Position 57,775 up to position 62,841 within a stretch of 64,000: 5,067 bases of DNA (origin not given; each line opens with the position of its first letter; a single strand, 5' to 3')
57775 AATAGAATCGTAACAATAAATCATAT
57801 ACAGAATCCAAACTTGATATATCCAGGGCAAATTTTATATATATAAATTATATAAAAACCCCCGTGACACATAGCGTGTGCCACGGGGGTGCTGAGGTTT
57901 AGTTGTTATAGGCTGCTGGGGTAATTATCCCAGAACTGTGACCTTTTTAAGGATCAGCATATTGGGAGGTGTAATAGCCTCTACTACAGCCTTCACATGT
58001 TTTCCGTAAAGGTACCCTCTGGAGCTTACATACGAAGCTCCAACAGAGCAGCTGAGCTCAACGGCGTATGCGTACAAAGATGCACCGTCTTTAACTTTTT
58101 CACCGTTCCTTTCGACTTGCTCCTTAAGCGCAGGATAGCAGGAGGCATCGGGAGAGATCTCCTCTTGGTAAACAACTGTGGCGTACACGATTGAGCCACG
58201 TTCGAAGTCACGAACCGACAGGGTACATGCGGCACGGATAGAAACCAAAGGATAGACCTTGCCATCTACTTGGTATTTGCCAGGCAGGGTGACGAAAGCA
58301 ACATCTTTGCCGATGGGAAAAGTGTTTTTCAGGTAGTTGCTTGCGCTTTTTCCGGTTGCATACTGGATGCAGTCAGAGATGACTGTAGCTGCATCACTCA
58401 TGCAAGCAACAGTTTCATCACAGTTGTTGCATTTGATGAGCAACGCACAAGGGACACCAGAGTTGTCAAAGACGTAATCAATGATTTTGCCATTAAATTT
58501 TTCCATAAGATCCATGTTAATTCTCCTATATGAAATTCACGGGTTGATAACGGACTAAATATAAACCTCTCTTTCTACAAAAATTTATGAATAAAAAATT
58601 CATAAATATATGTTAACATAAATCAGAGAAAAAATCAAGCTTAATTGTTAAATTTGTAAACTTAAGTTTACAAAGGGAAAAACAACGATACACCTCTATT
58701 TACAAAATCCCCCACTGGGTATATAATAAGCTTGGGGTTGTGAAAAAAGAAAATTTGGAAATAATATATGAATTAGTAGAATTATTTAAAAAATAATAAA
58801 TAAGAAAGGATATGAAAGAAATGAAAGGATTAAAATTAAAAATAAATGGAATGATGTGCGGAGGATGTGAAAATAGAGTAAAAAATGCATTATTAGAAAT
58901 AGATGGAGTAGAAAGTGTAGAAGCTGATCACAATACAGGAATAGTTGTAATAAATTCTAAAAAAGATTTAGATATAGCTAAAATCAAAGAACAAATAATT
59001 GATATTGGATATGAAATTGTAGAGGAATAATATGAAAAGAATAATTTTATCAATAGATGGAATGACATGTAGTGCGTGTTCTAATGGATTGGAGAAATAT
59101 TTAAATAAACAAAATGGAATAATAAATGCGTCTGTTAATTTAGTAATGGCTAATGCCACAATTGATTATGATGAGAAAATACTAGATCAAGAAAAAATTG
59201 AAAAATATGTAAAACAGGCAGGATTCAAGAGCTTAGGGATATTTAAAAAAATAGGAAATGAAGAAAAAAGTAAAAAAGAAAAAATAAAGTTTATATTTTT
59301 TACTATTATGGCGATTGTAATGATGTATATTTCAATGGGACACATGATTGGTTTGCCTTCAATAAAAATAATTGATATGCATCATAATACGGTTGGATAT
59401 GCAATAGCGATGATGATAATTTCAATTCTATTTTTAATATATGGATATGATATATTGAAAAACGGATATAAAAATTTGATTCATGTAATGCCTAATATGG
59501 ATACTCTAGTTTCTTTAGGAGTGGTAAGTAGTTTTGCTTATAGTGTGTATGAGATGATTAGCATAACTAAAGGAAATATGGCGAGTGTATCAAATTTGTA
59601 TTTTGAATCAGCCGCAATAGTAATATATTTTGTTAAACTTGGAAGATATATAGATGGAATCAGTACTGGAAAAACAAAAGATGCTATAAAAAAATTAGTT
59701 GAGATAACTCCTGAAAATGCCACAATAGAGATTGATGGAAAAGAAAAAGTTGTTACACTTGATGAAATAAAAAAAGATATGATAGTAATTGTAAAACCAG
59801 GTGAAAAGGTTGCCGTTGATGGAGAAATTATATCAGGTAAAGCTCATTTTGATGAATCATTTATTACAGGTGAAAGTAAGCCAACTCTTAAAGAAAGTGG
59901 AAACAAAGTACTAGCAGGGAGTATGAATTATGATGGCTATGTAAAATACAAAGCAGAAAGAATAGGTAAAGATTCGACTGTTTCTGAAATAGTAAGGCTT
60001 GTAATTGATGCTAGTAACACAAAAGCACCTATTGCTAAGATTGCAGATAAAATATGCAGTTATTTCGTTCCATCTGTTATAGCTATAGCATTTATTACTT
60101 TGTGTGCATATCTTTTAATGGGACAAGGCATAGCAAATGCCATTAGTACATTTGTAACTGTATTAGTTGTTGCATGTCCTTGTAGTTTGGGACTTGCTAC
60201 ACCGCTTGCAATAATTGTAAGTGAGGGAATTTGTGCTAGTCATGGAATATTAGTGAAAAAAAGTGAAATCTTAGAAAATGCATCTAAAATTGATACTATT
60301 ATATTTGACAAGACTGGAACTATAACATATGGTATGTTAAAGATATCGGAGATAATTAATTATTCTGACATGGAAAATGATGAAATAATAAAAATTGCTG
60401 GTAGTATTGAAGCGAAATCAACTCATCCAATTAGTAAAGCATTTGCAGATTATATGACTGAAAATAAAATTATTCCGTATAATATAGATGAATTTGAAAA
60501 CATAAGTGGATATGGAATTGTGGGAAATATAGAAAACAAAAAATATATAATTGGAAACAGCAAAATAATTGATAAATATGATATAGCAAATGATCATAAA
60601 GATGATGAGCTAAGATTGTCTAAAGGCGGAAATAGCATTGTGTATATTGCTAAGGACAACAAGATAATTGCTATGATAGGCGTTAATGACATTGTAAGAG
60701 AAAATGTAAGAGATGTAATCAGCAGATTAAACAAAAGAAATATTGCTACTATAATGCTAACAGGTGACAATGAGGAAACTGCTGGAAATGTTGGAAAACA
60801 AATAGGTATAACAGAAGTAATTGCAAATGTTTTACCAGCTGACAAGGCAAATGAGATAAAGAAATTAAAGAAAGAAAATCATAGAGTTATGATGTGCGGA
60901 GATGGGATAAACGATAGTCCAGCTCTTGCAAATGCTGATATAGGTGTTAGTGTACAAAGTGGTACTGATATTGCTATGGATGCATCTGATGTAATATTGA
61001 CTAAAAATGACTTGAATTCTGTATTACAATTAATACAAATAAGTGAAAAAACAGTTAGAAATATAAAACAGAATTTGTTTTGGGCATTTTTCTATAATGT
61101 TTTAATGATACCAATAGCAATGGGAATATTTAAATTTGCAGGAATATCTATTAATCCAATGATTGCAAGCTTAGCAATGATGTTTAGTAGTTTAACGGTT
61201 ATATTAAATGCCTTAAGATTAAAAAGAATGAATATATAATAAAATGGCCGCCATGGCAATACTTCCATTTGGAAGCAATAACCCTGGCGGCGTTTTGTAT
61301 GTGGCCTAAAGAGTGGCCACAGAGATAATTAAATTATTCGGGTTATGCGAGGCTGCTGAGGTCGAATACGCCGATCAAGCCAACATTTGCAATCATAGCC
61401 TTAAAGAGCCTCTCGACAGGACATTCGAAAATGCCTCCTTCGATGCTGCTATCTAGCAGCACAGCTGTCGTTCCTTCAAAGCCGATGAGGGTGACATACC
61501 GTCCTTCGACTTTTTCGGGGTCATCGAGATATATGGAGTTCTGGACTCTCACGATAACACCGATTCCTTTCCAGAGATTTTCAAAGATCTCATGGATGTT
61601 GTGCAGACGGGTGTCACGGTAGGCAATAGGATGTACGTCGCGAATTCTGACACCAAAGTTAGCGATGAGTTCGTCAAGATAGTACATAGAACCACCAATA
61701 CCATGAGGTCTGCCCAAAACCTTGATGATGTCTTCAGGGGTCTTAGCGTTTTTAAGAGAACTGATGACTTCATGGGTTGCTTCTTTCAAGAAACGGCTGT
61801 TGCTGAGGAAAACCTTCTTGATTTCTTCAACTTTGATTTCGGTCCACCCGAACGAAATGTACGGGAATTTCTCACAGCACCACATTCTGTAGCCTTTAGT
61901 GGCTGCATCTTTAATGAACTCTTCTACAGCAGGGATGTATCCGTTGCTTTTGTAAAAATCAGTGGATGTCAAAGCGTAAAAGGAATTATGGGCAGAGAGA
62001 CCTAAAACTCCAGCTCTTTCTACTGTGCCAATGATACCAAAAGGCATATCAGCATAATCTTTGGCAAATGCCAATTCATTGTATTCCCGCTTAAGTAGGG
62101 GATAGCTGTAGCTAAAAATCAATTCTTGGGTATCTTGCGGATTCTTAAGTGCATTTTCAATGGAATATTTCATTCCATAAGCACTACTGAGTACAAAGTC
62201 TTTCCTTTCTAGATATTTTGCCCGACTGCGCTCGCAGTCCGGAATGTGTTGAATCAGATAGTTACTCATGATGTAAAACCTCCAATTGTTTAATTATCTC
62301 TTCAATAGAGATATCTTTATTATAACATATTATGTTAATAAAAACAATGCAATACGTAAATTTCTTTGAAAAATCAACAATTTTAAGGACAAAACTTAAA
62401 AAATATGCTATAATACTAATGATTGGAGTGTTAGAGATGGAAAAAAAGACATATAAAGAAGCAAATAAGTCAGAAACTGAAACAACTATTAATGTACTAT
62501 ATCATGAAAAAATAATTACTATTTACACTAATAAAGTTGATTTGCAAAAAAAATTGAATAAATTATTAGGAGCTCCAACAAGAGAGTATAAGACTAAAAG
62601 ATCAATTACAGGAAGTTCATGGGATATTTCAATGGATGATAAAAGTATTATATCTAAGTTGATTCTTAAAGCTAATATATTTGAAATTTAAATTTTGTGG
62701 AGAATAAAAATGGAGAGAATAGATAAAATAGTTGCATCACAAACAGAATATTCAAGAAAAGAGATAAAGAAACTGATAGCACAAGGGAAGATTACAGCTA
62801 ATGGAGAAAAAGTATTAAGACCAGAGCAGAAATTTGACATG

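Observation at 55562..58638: Two diverged paralogues of an unknown OB/S1-like protein, each a GC-rich single-gene island with a homologous promoter and palindromic leader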

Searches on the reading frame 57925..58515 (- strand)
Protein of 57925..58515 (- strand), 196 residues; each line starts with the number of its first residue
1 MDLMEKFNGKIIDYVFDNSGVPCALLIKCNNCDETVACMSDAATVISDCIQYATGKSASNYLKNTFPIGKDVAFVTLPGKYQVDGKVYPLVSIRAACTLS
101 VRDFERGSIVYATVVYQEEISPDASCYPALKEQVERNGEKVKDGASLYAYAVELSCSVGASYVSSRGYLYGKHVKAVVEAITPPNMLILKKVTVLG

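Call 10: search_protein_families(library=pfam, proteins=[window:57925-58515:-], max_evalue=1)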
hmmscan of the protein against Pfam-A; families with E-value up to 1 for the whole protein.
window:57925-58515:- (196 aa): 1 family
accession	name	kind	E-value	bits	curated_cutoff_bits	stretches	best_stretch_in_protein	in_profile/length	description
PF19211.5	CoV_NSP2_N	-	0.026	14.6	29.7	1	8-54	114-158/204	Coronavirus replicase NSP2, N-terminal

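Call 11: search_protein_families(library=ncbifam, proteins=[window:57925-58515:-], max_evalue=1)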
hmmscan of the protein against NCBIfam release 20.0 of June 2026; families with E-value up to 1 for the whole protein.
window:57925-58515:- (196 aa): 0 families

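Call 12: search_protein_families(library=phrogs, proteins=[window:57925-58515:-], max_evalue=1)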
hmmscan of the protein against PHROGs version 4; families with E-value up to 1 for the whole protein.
window:57925-58515:- (196 aa): 0 families

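Call 13: search_protein_families(library=padloc, proteins=[window:57925-58515:-], max_evalue=1)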
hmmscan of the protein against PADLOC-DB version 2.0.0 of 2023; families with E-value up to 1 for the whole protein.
window:57925-58515:- (196 aa): 0 families

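Call 16: find_related_loci(query=window:57925-58515:-, collection=genome_contigs, flank=10000)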
Query window:57925-58515:- (196 aa) in genome_contigs; peptide patterns used: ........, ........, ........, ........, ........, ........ (x = any residue, [..] = any of these).
102 stretches matched a pattern, but none encodes a relative of the query by tblastn (E <= 1e-3).

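Call 17: find_encoding_contigs(protein=window:57925-58515:-, flank=10000, max_places=8)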
Protein window:57925-58515:- (196 aa): 24 contigs read that carry it; 8 places shown.
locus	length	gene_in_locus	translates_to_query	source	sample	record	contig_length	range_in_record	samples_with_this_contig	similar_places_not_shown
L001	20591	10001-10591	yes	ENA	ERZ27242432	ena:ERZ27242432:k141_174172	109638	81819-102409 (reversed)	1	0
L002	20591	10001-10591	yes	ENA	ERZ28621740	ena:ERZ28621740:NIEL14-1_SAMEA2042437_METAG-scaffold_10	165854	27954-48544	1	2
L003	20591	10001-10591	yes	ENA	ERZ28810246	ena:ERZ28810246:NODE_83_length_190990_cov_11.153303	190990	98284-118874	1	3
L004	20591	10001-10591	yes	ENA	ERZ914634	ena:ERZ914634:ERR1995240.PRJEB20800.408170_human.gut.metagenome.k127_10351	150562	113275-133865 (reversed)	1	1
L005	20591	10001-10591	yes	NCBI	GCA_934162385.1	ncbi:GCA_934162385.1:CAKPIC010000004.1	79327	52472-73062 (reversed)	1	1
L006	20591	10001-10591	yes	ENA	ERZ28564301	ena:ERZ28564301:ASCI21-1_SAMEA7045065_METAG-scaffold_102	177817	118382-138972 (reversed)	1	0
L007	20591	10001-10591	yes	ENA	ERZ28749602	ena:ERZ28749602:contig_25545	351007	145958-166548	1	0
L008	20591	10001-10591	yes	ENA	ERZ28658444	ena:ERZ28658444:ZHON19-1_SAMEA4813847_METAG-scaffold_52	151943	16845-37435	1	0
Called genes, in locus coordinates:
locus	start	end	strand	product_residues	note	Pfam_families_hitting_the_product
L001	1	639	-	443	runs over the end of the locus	PF00009:GTP_EFTU, PF01926:MMR_HSR1, PF02421:FeoB_N, PF04548:AIG1 (weak), PF00009:GTP_EFTU, PF01926:MMR_HSR1, PF02421:FeoB_N, PF14714:KH_dom-like, +7 more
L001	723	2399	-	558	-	-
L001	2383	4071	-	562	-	PF10131:PTPS_related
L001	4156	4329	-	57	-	-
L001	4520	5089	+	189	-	PF04294:VanW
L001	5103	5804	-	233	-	PF01479:S4 (weak), PF00849:PseudoU_synth_2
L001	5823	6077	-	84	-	-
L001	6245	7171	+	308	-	-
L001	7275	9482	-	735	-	PF00403:HMA, PF00122:E1-E2_ATPase, PF00702:Hydrolase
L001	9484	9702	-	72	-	PF00403:HMA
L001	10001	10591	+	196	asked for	-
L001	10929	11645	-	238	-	PF01183:Glyco_hydro_25, PF01476:LysM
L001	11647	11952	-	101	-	PF01183:Glyco_hydro_25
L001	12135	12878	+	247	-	-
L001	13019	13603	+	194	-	PF09579:Spore_YtfJ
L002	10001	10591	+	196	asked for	-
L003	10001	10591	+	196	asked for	-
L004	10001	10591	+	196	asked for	-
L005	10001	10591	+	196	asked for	-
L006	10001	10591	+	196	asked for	-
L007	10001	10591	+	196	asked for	-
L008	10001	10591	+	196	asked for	-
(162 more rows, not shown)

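Call 21: find_homologous_proteins(query=window:57925-58515:-, max_evalue=0.01)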
Query window:57925-58515:- (196 aa): 5 proteins with E <= 0.01 among 127 candidates.
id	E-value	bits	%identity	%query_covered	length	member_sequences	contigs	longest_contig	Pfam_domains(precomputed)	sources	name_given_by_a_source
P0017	3.6e-124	430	99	100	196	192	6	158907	-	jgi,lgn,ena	-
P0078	7.8e-118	409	95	100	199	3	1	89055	-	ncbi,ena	-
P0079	4.7e-114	397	95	100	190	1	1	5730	-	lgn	-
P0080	1.0e-108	379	87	100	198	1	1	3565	-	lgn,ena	-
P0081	2.8e-84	300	78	88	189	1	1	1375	-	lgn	-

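Call 29: find_encoding_contigs(protein=P0080, flank=10000, max_places=4)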
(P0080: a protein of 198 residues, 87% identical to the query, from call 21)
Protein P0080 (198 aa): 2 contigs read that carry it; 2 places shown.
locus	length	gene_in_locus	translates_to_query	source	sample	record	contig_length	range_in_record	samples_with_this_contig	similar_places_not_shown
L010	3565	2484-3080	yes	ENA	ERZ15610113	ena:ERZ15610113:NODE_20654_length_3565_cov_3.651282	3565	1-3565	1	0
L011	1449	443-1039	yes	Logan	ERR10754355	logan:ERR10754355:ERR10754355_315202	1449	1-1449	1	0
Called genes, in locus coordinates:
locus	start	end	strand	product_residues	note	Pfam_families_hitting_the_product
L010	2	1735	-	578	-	?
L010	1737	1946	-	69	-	PF00403:HMA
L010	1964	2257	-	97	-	PF02583:Trns_repr_metal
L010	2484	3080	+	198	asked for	-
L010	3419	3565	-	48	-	?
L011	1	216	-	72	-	?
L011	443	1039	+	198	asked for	-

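Call 95: search_dna_similar(query=window:57925-58515:-, collection=plasmids, mode=protein, max_evalue=0.001, max_rows=10)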
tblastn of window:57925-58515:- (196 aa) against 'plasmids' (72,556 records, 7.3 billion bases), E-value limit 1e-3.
No match.

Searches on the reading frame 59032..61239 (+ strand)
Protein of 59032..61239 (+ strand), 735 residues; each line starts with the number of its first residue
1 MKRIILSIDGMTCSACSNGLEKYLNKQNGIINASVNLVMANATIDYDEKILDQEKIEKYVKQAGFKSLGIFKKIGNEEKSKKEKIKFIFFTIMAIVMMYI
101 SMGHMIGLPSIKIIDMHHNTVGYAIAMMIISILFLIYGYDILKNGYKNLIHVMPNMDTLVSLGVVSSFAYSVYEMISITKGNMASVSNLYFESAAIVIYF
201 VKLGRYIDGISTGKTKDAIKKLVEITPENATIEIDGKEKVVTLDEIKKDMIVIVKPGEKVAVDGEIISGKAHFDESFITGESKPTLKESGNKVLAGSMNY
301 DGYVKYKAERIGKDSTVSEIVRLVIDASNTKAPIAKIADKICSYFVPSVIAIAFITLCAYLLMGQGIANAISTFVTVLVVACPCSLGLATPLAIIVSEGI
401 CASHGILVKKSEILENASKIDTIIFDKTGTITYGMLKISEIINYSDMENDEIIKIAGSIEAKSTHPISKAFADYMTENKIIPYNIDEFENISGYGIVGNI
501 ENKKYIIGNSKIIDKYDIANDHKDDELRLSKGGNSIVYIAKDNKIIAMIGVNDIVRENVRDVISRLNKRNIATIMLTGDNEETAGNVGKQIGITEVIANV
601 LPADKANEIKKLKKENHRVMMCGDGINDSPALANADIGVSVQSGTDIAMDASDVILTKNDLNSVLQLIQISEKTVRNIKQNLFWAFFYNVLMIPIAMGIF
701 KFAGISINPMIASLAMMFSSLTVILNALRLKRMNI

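Call 34: find_related_loci(query=window:59032-61239:+, collection=genome_contigs, flank=10000)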
Query window:59032-61239:+ (735 aa) in genome_contigs; peptide patterns used: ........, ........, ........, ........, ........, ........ (x = any residue, [..] = any of these).
33 stretches matched a pattern, but none encodes a relative of the query by tblastn (E <= 1e-3).

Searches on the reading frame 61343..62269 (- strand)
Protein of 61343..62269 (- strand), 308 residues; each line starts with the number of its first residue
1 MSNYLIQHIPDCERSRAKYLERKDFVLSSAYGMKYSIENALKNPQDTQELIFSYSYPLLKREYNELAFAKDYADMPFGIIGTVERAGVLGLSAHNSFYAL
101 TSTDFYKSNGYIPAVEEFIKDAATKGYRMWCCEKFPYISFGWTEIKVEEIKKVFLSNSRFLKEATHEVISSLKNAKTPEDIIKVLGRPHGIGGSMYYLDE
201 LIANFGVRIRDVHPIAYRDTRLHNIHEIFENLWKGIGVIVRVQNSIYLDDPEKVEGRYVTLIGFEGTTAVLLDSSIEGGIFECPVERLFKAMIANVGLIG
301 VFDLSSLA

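Call 10: search_protein_families(library=pfam, proteins=[window:61343-62269:-], max_evalue=1)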
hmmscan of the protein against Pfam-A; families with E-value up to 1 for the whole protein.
window:61343-62269:- (308 aa): 0 families

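Call 11: search_protein_families(library=ncbifam, proteins=[window:61343-62269:-], max_evalue=1)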
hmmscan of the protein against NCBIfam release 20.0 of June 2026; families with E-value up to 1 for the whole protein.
window:61343-62269:- (308 aa): 1 family
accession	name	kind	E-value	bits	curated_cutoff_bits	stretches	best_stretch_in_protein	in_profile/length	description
TIGR03392.1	FeS_syn_CsdA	equivalog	0.058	12.6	493.6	1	80-160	268-348/398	cysteine desulfurase CsdA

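Call 12: search_protein_families(library=phrogs, proteins=[window:61343-62269:-], max_evalue=1)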
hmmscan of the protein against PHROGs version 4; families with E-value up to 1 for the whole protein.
window:61343-62269:- (308 aa): 0 families

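Call 13: search_protein_families(library=padloc, proteins=[window:61343-62269:-], max_evalue=1)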
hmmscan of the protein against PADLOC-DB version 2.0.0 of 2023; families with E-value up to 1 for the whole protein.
window:61343-62269:- (308 aa): 0 families

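Call 66: find_homologous_proteins(query=window:61343-62269:-, max_evalue=0.01)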
Query window:61343-62269:- (308 aa): 13 proteins with E <= 0.01 among 1372 candidates.
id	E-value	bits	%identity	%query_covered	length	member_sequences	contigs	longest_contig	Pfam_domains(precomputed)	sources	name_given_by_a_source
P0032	3.6e-192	656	93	100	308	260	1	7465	-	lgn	-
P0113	2.1e-187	640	92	100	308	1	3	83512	-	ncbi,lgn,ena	-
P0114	6.7e-178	609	88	100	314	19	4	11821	-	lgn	-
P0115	5.9e-104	366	93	58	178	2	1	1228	-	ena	-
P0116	7.6e-46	175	38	97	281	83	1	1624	-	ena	-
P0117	6.2e-30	123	37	80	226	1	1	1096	PF13529.14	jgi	-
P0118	9.1e-29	119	35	82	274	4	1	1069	PF13529.14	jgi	-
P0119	2.0e-28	118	35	82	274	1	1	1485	PF13529.14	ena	-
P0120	5.6e-28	116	34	95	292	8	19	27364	-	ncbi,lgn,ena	-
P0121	3.5e-23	101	29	98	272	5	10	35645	-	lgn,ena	-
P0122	1.2e-22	99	30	97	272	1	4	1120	-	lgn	-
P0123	2.5e-22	98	30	94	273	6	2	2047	-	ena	-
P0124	3.3e-19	88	31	93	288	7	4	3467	-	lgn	-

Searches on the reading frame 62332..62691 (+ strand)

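Call 10: search_protein_families(library=pfam, proteins=[window:62332-62691:+], max_evalue=1)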
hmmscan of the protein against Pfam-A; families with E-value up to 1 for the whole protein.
window:62332-62691:+ (119 aa): 1 family
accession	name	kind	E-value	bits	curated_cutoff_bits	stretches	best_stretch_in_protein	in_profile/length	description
PF09563.16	RE_LlaJI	-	0.0054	16.4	23.6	1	18-87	142-211/365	LlaJI restriction endonuclease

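Call 11: search_protein_families(library=ncbifam, proteins=[window:62332-62691:+], max_evalue=1)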
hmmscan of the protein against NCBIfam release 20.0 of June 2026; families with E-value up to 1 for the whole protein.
window:62332-62691:+ (119 aa): 0 families
